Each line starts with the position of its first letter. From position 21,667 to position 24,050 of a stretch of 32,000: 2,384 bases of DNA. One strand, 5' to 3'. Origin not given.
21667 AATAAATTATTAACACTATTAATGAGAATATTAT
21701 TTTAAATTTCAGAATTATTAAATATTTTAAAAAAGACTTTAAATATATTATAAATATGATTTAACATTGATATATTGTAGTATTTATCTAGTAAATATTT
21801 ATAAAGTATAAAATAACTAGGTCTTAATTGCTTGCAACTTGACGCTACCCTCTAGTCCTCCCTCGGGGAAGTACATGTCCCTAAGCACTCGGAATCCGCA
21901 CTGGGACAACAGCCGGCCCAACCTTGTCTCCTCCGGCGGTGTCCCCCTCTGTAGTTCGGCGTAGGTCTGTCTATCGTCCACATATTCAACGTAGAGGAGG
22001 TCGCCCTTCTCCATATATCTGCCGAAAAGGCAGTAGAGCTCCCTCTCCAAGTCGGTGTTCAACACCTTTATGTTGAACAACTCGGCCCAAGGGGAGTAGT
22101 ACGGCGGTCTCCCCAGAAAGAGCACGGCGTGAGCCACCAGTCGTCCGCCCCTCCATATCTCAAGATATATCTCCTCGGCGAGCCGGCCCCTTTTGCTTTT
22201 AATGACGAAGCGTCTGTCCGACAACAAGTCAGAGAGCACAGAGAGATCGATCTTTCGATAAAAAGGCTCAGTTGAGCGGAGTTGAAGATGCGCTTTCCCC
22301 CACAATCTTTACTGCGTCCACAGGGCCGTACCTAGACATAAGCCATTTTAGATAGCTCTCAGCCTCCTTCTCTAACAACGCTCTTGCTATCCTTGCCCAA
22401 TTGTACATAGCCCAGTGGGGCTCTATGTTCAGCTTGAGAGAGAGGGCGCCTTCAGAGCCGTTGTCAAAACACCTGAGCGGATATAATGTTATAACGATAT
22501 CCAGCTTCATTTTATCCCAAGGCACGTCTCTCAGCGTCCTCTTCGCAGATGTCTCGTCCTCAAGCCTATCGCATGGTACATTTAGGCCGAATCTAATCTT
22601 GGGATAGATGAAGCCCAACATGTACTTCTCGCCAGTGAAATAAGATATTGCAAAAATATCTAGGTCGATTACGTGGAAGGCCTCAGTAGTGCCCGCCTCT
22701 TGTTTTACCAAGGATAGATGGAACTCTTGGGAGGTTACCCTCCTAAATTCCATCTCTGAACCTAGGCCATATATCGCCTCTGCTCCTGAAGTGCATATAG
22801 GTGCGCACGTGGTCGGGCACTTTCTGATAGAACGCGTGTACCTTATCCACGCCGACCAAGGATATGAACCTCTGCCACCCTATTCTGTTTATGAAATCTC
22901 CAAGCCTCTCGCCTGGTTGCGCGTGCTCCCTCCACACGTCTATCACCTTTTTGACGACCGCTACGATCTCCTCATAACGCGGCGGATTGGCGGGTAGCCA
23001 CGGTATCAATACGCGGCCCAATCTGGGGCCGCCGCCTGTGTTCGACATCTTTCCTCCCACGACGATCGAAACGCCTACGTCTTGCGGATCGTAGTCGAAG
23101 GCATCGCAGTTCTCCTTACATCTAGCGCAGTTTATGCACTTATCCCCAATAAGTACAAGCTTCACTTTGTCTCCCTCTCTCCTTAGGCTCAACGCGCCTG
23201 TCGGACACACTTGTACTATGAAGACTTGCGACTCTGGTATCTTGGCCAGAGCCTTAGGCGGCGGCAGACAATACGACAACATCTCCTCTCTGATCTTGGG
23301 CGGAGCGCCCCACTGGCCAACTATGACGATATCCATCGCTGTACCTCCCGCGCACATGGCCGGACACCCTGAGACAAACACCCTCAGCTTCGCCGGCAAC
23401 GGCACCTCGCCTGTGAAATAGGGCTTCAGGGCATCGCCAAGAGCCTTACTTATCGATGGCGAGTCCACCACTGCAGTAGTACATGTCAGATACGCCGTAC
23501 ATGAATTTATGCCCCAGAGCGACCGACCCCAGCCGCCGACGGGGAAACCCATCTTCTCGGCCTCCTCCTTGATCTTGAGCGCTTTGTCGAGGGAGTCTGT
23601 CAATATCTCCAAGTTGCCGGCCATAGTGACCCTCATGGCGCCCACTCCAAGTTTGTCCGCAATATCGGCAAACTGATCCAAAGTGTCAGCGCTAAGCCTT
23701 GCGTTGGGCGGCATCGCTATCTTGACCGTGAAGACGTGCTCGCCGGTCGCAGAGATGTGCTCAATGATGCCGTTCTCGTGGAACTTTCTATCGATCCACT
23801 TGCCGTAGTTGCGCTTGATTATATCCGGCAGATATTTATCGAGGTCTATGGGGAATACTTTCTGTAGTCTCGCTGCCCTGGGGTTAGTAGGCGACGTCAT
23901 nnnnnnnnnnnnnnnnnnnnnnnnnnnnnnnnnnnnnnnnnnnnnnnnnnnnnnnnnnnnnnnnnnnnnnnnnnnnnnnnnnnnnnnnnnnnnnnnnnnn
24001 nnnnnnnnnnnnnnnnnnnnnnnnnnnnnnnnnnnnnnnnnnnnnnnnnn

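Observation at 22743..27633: Two diverged, head-to-head dsrAB operons with mosaic gene-conversion tracts, including a 202-nt perfect in-frame inverted repeat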

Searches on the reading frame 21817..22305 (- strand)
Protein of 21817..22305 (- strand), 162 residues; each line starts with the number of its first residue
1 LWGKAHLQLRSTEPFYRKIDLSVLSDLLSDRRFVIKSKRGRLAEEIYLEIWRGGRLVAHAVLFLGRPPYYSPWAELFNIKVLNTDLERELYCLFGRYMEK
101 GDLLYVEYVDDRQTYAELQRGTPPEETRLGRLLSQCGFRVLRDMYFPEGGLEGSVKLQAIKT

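Call 5: search_protein_families(library=ncbifam, proteins=[window:21817-22305:-])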
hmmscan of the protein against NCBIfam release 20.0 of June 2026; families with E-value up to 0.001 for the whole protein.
window:21817-22305:- (162 aa): 0 families

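Call 51: search_protein_families(library=pfam, proteins=[window:21817-22305:-], max_evalue=0.01)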
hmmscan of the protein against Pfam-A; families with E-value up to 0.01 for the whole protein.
window:21817-22305:- (162 aa): 1 family
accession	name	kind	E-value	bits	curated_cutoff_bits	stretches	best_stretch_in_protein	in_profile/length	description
PF06557.17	DUF1122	-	4.6e-29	101.5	25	1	36-161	8-149/176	Protein of unknown function (DUF1122)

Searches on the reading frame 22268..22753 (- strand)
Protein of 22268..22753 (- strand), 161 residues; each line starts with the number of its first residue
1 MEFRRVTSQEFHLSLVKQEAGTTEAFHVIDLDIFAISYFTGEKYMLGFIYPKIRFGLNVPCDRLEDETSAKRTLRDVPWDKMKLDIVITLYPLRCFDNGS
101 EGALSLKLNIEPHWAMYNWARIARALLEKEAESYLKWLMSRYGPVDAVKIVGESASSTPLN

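Call 5: search_protein_families(library=ncbifam, proteins=[window:22268-22753:-])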
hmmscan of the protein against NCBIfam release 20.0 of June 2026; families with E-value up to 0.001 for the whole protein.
window:22268-22753:- (161 aa): 0 families

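Call 51: search_protein_families(library=pfam, proteins=[window:22268-22753:-], max_evalue=0.01)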
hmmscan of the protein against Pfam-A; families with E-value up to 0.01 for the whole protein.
window:22268-22753:- (161 aa): 0 families

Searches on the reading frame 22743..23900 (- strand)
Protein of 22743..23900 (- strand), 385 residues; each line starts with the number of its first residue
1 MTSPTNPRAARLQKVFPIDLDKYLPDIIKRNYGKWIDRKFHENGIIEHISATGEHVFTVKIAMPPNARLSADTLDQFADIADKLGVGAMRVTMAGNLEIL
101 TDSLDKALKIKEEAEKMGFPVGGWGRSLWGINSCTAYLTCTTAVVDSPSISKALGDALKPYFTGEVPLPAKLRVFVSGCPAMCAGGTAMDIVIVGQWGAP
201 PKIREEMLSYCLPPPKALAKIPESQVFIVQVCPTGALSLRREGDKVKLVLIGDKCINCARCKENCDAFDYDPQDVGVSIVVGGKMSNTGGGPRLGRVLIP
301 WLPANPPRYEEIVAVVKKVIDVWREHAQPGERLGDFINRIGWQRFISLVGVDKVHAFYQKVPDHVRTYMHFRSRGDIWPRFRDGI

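Call 5: search_protein_families(library=ncbifam, proteins=[window:22743-23900:-])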
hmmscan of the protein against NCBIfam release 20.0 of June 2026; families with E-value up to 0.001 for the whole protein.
window:22743-23900:- (385 aa): 9 families
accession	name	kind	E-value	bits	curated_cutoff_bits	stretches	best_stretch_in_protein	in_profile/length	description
TIGR02066.1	dsrB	equivalog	1.3e-135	451.8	341.5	1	27-377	1-339/341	dissimilatory-type sulfite reductase subunit beta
TIGR02064.1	dsrA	equivalog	3.3e-40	138.2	392.85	1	52-372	77-387/402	dissimilatory-type sulfite reductase subunit alpha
TIGR02912.1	sulfite_red_C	equivalog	6.9e-11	41.7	324.1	1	65-347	28-294/314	sulfite reductase subunit C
NF007125.0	PRK09566.1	equivalog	2.1e-10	39.7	594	1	65-196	329-455/513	ferredoxin--nitrite reductase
NF007126.0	PRK09567.1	equivalog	3.5e-09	35.4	523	1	65-195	382-507/595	NirA family protein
TIGR02435.1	CobG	equivalog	7.7e-08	31.7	234.8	1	62-196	259-384/388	precorrin-3B synthase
NF010029.0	PRK13504.1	equivalog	6.5e-07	28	457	0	77-196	383-502/575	NADPH-dependent assimilatory sulfite reductase hemoprotein subunit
TIGR02041.1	CysI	equivalog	1.2e-06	27.4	756.55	0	76-196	360-479/541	assimilatory sulfite reductase (NADPH) hemoprotein subunit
TIGR02374.1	nitri_red_nirB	equivalog_domain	7.7e-06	24.6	578.35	1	66-195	568-692/794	nitrite reductase large subunit NirB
